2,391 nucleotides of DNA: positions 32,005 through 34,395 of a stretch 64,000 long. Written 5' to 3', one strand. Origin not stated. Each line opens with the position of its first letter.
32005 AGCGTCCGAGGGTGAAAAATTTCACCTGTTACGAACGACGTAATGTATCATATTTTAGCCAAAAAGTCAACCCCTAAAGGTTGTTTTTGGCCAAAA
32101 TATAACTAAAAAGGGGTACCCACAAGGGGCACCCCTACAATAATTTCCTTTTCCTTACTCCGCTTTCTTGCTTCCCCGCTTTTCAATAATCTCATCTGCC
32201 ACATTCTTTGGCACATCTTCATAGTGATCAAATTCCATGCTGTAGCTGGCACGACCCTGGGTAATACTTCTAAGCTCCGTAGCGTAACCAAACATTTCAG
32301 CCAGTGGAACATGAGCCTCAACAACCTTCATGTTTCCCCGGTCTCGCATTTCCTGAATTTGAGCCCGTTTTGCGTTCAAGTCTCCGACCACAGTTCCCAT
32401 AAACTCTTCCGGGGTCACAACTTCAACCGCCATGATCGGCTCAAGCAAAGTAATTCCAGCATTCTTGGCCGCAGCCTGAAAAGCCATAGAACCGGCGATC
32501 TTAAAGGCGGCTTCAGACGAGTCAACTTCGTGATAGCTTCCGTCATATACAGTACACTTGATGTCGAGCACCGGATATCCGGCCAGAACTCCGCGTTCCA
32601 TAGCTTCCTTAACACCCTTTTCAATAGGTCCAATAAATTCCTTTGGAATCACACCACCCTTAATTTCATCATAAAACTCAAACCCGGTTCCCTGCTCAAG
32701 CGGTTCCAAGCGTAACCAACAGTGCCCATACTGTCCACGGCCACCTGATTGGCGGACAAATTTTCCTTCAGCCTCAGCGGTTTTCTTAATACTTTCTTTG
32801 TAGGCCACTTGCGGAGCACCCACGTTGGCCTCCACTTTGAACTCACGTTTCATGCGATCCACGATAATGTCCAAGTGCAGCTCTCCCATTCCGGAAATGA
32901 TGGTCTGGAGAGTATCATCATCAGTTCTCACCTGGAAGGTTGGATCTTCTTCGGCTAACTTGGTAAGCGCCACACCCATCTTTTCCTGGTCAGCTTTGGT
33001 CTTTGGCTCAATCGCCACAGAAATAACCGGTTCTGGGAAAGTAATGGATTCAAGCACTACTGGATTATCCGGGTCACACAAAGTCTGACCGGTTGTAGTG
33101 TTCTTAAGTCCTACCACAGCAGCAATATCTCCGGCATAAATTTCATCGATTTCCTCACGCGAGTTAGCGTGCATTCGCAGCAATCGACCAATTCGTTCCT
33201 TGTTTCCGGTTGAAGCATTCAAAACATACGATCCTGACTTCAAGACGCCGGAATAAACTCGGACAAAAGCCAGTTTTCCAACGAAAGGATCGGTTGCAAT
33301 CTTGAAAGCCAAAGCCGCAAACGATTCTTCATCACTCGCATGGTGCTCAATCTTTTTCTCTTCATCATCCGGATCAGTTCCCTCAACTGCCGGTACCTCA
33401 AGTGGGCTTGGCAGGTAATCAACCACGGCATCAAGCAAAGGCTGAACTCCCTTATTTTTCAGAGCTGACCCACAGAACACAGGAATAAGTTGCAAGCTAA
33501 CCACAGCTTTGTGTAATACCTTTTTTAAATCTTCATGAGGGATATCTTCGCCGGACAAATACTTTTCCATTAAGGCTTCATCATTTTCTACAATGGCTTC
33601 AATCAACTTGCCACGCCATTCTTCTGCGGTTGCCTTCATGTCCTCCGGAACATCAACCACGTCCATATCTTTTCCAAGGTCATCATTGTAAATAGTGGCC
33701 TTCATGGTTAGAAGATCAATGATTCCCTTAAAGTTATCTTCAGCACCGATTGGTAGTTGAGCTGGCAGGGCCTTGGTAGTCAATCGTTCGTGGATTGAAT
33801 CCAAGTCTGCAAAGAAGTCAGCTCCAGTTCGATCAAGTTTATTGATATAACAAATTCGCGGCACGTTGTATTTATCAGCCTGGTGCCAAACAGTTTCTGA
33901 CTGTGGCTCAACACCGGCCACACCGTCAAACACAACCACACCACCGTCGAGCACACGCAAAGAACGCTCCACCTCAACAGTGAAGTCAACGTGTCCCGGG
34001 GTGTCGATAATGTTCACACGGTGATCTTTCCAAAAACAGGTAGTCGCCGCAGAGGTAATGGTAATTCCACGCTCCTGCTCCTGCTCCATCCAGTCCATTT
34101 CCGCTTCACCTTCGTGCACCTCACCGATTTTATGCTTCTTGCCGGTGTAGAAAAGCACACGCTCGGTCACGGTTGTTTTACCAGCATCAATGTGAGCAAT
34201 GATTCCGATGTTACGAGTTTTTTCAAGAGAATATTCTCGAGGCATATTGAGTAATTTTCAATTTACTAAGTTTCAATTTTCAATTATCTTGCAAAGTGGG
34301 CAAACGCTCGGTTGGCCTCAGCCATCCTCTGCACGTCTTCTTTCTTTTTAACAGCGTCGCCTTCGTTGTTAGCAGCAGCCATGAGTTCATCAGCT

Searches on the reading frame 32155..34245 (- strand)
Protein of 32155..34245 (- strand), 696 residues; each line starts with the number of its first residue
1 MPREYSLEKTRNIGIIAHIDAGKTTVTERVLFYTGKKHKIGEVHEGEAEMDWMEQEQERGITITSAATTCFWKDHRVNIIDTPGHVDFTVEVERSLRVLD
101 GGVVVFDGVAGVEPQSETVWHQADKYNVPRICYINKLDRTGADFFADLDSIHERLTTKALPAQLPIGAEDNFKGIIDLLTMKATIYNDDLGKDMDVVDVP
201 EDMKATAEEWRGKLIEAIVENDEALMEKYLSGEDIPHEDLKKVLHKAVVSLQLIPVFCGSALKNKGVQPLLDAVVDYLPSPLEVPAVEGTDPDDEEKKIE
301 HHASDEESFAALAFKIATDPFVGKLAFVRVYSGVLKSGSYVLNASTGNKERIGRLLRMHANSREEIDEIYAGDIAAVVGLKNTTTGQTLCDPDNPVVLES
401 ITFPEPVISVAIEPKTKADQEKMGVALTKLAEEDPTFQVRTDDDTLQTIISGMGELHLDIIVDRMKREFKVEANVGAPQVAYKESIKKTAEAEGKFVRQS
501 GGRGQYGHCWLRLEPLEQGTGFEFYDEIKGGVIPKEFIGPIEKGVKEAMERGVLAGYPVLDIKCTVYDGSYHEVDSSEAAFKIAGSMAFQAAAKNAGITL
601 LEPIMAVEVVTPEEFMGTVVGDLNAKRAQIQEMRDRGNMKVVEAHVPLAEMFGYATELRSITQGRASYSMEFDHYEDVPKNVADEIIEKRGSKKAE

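Call 63: search_protein_families(library=ncbifam, proteins=[window:32155-34245:-], max_evalue=1e-10)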
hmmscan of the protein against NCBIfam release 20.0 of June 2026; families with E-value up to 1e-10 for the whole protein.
window:32155-34245:- (696 aa): 26 families (the best 25 are shown)
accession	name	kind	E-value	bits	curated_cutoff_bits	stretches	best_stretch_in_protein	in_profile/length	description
TIGR00484.1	EF-G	equivalog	0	1158.7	659.4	1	1-690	1-689/691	elongation factor G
NF009381.0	PRK12740.1-5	subfamily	3.7e-260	865.1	583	1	4-694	3-689/692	elongation factor G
NF009891.0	PRK13351.1-1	equivalog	1.6e-181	605.4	597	1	4-691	3-678/681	elongation factor G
NF009377.1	PRK12740.1-1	equivalog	6.7e-171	570.1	890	1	7-686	10-698/700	elongation factor G-like protein EF-G2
NF058620.1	EFG2_Bacteroid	exception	5.9e-165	550.5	1000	2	4-520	3-512/717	elongation factor G2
NF009379.0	PRK12740.1-3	equivalog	7.7e-158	527.1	513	1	8-692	6-672/674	elongation factor G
NF012153.1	tet_protect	equivalog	6.3e-125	417.8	775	1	12-675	2-614/614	tetracycline resistance ribosomal protection protein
TIGR00490.1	aEF-2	equivalog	4.7e-107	358.9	738.45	3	267-495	243-479/720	elongation factor EF-2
NF000120.3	47473_otr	exception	1.3e-91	308.1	900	1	9-668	1-606/608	tetracycline resistance ribosomal protection protein Otr(A)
NF033148.1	tet_protect_M_W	exception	4e-88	296.3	1100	1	11-678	4-613/639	TetM/TetW/TetO/TetS family tetracycline resistance ribosomal protection protein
NF001964.0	PRK00741.1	equivalog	2.3e-80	270.6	473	1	6-486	8-473/529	peptide chain release factor 3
TIGR01394.1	TypA_BipA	equivalog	1.2e-73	248.4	757.3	2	11-153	2-142/594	translational GTPase TypA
NF012155.1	tet_protect_M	exception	9.2e-72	242.2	1420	2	9-158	2-151/639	tetracycline resistance ribosomal protection protein Tet(M)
NF012154.0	tet_protect_Q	exception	5.9e-71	239.6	1425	2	12-144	5-137/638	tetracycline resistance ribosomal protection protein Tet(Q)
NF009892.0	PRK13351.1-3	equivalog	2.3e-67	227.8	640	2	10-154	3-152/623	elongation factor G-like protein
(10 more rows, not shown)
